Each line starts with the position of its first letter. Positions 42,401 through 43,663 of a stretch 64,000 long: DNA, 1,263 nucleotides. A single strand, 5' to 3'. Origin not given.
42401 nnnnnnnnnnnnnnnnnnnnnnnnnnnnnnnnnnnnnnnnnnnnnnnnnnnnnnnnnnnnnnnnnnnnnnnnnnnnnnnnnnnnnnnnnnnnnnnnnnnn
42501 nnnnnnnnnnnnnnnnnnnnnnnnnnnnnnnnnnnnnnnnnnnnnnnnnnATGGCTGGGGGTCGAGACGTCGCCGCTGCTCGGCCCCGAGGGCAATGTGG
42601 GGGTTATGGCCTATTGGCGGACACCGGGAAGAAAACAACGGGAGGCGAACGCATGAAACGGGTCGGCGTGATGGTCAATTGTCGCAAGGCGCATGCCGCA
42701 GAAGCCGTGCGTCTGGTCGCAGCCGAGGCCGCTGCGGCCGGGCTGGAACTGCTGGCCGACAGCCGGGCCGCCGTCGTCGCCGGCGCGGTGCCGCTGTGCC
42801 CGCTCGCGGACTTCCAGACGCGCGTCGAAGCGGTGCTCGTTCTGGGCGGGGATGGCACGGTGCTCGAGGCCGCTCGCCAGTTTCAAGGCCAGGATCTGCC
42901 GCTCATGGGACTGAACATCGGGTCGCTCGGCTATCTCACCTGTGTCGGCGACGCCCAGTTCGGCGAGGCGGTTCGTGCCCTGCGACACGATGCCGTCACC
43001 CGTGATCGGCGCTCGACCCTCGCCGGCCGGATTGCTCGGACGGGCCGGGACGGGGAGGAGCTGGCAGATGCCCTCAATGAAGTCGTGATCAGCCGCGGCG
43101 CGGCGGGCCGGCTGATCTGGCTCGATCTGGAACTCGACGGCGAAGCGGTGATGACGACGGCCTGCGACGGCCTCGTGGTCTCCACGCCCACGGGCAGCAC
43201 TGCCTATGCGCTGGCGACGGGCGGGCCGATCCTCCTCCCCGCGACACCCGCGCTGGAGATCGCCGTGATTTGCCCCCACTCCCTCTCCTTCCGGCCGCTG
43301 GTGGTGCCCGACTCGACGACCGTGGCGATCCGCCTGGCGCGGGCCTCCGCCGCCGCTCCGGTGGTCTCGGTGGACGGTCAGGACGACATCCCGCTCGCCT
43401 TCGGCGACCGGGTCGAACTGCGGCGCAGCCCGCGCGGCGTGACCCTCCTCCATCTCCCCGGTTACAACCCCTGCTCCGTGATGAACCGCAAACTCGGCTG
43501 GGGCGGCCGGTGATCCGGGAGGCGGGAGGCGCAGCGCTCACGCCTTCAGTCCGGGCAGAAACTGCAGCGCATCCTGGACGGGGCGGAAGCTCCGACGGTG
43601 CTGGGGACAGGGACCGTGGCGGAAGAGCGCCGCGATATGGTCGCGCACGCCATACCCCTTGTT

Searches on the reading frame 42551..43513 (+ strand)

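Call 69: search_protein_families(library=pfam, proteins=[window:42551-43513:+], max_evalue=0.00001)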
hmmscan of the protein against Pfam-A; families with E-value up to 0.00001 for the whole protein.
window:42551-43513:+ (320 aa): 2 families
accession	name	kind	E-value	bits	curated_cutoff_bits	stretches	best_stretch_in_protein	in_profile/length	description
PF20143.4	NAD_kinase_C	-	6.3e-34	116.9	23.7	1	175-301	1-125/126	ATP-NAD kinase C-terminal domain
PF01513.26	NAD_kinase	-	9.4e-14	52.3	25.5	1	89-146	70-127/130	ATP-NAD kinase N-terminal domain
